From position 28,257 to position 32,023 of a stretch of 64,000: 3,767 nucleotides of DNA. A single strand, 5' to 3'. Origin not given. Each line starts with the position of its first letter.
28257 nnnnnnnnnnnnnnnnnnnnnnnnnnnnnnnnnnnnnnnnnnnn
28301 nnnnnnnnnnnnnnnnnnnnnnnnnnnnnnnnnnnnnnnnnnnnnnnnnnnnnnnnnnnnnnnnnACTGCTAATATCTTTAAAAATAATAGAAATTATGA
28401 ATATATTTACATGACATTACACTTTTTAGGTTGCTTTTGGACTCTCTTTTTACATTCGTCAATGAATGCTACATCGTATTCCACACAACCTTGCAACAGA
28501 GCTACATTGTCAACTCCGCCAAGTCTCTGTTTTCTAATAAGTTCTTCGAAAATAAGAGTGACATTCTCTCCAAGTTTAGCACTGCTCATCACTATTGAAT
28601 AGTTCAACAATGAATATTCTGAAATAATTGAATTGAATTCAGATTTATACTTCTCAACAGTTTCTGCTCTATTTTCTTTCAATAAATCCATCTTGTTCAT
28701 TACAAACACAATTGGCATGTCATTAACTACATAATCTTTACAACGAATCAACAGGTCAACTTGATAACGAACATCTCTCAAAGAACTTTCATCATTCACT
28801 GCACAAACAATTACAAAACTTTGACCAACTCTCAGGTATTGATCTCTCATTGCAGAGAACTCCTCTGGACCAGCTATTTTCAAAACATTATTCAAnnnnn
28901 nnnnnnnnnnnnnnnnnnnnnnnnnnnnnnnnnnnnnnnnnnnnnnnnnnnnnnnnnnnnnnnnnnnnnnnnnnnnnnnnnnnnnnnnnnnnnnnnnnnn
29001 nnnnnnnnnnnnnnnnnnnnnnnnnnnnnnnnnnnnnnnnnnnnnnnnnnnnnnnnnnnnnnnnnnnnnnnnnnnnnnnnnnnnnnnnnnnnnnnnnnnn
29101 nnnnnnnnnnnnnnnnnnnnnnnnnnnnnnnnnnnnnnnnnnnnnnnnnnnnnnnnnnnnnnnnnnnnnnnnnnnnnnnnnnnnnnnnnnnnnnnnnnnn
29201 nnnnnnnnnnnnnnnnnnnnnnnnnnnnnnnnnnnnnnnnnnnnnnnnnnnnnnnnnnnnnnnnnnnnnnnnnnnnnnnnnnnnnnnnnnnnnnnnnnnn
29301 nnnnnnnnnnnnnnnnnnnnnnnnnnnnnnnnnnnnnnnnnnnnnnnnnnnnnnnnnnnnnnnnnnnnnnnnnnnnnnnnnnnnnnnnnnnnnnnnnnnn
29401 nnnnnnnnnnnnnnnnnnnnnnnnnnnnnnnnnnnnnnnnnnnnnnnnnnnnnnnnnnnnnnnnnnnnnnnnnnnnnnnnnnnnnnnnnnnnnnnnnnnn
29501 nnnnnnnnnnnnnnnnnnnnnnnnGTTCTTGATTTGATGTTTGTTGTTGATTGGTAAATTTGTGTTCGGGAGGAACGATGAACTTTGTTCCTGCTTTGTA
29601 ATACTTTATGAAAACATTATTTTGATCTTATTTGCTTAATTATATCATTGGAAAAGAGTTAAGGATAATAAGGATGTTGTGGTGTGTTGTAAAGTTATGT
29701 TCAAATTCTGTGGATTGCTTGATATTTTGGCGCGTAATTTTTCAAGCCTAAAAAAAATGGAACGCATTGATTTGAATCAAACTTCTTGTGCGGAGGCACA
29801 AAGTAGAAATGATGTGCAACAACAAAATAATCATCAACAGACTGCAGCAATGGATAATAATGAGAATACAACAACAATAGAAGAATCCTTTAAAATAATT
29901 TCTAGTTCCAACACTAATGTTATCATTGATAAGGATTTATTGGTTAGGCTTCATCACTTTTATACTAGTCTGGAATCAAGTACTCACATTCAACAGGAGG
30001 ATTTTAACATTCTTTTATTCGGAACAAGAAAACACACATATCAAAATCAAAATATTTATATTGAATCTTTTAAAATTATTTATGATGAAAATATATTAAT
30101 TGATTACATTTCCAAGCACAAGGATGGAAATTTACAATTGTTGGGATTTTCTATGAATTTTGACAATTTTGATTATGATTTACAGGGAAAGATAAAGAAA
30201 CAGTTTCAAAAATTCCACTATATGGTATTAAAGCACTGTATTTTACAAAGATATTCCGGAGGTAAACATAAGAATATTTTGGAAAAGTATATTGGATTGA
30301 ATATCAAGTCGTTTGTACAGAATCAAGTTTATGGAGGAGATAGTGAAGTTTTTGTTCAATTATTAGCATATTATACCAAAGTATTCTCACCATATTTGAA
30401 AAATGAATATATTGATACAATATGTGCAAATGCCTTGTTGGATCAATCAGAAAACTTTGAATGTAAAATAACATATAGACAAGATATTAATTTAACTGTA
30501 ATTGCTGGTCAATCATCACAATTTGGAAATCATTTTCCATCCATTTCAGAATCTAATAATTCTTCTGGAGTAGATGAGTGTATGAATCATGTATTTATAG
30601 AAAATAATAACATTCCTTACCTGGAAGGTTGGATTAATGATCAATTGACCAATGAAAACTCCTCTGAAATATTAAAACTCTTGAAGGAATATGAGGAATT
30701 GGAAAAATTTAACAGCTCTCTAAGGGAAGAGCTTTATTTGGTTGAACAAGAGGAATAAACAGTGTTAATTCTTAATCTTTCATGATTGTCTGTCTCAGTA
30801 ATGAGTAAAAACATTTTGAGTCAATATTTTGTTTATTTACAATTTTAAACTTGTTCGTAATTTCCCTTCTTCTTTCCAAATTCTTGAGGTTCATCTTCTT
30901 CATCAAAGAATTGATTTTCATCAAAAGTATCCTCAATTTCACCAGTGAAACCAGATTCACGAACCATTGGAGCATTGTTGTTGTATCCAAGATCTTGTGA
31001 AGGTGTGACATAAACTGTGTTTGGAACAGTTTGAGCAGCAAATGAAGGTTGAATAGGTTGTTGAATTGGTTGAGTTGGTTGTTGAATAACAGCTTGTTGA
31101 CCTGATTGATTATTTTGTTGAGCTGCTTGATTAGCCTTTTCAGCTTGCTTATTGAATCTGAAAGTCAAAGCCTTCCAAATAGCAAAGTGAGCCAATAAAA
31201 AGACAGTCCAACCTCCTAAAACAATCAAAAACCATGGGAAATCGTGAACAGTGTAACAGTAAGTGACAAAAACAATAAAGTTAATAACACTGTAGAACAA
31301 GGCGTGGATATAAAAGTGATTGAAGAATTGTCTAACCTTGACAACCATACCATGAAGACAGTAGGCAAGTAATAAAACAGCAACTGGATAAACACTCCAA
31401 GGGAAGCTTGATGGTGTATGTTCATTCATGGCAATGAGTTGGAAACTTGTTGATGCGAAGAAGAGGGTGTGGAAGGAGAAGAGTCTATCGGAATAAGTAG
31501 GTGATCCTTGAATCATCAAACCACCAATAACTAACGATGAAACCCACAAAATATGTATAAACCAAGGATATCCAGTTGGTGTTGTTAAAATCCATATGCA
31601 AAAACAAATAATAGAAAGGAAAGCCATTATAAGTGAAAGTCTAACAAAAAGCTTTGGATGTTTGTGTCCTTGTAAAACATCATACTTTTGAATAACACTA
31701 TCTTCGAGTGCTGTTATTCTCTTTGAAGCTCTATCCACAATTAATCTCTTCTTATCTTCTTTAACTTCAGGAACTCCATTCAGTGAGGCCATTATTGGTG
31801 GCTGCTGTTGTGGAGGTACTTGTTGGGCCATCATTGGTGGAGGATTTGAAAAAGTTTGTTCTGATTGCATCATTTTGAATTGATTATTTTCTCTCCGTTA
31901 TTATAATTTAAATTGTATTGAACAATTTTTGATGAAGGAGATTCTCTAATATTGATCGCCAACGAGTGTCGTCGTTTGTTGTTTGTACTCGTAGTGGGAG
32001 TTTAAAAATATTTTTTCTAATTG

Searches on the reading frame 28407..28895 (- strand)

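Call 9: search_protein_families(library=pfam, proteins=[window:28407-28895:-], max_evalue=0.01)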
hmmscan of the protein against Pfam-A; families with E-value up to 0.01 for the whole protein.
window:28407-28895:- (162 aa): 6 families
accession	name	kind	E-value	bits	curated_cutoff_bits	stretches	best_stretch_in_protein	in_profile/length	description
PF00071.28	Ras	-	3.3e-13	50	21.6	1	4-122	52-159/162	Ras family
PF00009.33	GTP_EFTU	-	2.1e-07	31.2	26.5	1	8-121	77-184/188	Elongation factor Tu GTP binding domain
PF03029.23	ATP_bind_1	-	0.00078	19.7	27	1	28-93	124-188/240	Conserved hypothetical ATP binding protein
PF00025.27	Arf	-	0.001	19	22.3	1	6-120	64-171/174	ADP-ribosylation factor family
PF03193.22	RsgA_GTPase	-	0.0023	18.2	30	1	27-119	26-104/174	RsgA GTPase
PF08477.19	Roc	-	0.0042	17.7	27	1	7-70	63-119/119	Ras of Complex, Roc, domain of DAPkinase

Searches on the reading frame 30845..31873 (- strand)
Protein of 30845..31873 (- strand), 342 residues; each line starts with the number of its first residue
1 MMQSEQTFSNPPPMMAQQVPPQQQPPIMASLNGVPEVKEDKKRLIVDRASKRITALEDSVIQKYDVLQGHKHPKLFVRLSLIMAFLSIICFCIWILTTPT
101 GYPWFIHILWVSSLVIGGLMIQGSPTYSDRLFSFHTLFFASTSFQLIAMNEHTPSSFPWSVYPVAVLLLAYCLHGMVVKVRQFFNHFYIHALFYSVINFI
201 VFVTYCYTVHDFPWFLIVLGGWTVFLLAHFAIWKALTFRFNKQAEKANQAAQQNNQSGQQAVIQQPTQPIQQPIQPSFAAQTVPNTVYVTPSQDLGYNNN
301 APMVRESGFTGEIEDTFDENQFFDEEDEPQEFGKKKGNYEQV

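Call 8: find_encoding_contigs(protein=window:30845-31873:-, flank=10000, max_places=6)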
Protein window:30845-31873:- (342 aa): no gene with exactly this product is on record in the collection.

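Call 9: search_protein_families(library=pfam, proteins=[window:30845-31873:-], max_evalue=0.01)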
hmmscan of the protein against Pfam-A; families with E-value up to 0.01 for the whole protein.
window:30845-31873:- (342 aa): 1 family
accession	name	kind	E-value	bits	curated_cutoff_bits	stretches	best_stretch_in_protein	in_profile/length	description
PF13239.11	2TM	-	9.6e-07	29.2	24.8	1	186-232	12-57/79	2TM domain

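Call 27: find_homologous_proteins(query=window:30845-31873:-)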
Query window:30845-31873:- (342 aa): 8 proteins with E <= 0.001 among 1339 candidates.
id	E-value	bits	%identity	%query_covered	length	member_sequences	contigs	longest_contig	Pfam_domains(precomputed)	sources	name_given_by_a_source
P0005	4.7e-233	790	100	100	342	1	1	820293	PF13239.12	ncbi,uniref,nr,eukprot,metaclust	ncbi:hypothetical protein NAEGRDRAFT_79578 [Naegleria gruberi]|uniref:Transmembrane protein n=1 Tax=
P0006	4.9e-139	481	63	100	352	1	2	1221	PF13239.12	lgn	-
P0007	1.5e-124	433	63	89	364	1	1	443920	PF13239.12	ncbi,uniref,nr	ncbi:hypothetical protein C9374_009031 [Naegleria lovaniensis]|uniref:Transmembrane protein n=1 Tax=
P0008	2.1e-121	423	62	91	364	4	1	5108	PF13239.12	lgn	-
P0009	4.8e-112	392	54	100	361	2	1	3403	PF13239.12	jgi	-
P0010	5.1e-85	304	45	100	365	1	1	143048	PF13239.12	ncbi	ncbi:hypothetical protein ABK040_007502 [Willaertia magna]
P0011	4.0e-57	212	44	66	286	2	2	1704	PF13239.12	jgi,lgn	jgi:hypothetical protein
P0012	2.9e-6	45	27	41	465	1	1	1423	PF13239.12,PF13606.13,PF13857.13,PF12796.14,PF00023.37,PF13637.13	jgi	-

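Call 28: find_encoding_contigs(protein=P0005, flank=10000, max_places=3)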
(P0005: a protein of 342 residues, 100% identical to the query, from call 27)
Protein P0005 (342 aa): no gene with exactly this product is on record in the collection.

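Call 29: find_encoding_contigs(protein=P0010, flank=10000, max_places=3)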
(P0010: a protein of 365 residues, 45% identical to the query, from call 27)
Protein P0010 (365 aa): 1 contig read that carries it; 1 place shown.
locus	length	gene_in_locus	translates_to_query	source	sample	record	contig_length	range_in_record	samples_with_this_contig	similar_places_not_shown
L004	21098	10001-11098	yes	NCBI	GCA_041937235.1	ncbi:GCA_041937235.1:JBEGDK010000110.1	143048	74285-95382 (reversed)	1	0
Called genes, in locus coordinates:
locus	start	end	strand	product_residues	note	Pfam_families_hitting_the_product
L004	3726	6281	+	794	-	PF03733:YccF, PF01699:Na_Ca_ex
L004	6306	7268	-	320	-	PF01412:ArfGap, PF00168:C2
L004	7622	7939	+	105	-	-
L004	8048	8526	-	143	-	PF14343:PrcB_C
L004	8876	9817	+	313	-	-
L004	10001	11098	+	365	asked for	PF13239:2TM (faint)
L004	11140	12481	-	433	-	-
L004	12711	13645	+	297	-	PF02544:Steroid_dh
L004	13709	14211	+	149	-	PF04032:Rpr2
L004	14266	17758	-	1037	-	-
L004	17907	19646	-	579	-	PF03255:ACCA (weak), PF01039:Carboxyl_trans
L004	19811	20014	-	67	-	-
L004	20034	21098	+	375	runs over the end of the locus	-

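Call 30: find_encoding_contigs(protein=P0007, flank=10000, max_places=3)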
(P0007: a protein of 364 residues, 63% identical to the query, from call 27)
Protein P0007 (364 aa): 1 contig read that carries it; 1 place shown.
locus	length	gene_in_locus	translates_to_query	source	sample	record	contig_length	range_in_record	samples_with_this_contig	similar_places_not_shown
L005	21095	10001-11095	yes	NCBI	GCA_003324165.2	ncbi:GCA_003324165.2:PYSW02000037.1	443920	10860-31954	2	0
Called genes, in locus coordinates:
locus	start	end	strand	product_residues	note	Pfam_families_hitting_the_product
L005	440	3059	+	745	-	PF03109:ABC1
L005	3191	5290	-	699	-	PF02518:HATPase_c (weak), PF13589:HATPase_c_3, PF00183:HSP90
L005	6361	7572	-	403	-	-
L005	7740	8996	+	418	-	PF01609:DDE_Tnp_1, PF13359:DDE_Tnp_4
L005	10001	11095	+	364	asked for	PF13239:2TM (faint)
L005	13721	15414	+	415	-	PF03735:ENT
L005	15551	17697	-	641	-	PF00520:Ion_trans, PF07885:Ion_trans_2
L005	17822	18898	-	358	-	-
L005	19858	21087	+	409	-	-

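Call 42: find_encoding_contigs(protein=P0008, flank=10000, max_places=4)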
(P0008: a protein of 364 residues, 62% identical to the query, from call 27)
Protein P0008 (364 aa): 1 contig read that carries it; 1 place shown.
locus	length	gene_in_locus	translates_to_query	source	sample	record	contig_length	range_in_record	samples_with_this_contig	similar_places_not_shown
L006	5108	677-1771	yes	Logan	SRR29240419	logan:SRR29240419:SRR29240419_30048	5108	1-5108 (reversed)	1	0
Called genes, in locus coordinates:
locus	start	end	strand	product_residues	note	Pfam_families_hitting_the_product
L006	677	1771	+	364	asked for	PF13239:2TM (faint)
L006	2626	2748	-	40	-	-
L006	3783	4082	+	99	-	-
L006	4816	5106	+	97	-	?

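Call 43: find_encoding_contigs(protein=P0009, flank=10000, max_places=4)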
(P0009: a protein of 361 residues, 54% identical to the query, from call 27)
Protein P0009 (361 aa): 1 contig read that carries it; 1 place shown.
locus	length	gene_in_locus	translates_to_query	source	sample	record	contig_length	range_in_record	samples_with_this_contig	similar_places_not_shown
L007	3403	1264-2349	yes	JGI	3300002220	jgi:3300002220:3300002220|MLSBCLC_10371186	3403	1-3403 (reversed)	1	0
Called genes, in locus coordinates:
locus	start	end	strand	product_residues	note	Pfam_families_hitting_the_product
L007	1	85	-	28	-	?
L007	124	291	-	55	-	-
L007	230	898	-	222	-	-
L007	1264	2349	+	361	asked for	PF13239:2TM (faint)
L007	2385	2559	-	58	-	-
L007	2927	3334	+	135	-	-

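Call 64: list_cluster_members(proteins=[P0008, P0006, P0009])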
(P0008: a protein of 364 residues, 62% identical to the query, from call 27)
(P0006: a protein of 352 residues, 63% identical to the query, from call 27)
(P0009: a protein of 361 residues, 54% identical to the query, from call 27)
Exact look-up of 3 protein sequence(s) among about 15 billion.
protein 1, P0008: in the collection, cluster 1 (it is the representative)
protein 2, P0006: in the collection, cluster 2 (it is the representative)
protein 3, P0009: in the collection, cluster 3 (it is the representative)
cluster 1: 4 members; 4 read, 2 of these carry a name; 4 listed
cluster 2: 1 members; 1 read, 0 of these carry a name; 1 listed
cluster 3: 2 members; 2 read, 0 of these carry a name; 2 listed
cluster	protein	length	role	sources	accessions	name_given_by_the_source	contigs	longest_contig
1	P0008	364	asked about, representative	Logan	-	-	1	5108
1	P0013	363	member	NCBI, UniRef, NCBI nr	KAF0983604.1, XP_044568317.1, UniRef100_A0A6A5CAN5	hypothetical protein FDP41_010669 [Naegleria fowleri] | Uncharacterized protein n=1 Tax=Naegleria fowleri TaxID=5763 RepID=A0A6A5CAN5_NAEFO | uncharacterized protein FDP41_010669 [Naegleria fowleri]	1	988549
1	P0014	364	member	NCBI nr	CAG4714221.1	unnamed protein product [Naegleria fowleri]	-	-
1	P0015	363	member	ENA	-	-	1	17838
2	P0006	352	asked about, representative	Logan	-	-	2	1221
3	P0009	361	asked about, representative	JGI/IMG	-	-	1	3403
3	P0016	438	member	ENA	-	-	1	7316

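Call 65: find_encoding_contigs(protein=P0013, flank=6000, max_places=2)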
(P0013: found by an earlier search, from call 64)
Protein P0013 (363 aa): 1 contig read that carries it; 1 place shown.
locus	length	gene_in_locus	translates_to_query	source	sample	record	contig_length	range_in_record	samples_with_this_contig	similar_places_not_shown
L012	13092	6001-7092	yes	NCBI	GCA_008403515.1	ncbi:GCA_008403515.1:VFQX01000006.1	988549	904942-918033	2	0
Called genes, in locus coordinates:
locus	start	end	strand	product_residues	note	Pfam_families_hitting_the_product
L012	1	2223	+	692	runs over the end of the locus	PF03109:ABC1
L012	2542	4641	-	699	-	PF02518:HATPase_c (weak), PF13589:HATPase_c_3, PF00183:HSP90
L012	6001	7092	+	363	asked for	PF13239:2TM (faint)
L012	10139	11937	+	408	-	PF03735:ENT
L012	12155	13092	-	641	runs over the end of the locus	PF00520:Ion_trans, PF07885:Ion_trans_2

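Call 82: find_encoding_contigs(protein=P0016, flank=8000, max_places=2)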
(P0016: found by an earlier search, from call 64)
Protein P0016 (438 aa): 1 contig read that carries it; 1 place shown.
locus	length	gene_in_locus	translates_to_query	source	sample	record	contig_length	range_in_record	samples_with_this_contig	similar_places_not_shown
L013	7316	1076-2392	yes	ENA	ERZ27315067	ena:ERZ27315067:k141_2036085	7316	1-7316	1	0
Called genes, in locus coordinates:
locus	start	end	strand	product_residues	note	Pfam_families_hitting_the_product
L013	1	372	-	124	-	?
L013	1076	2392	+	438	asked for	PF13239:2TM (faint)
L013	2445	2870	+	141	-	-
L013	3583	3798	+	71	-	-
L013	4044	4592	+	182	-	-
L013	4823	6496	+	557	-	-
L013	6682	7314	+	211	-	?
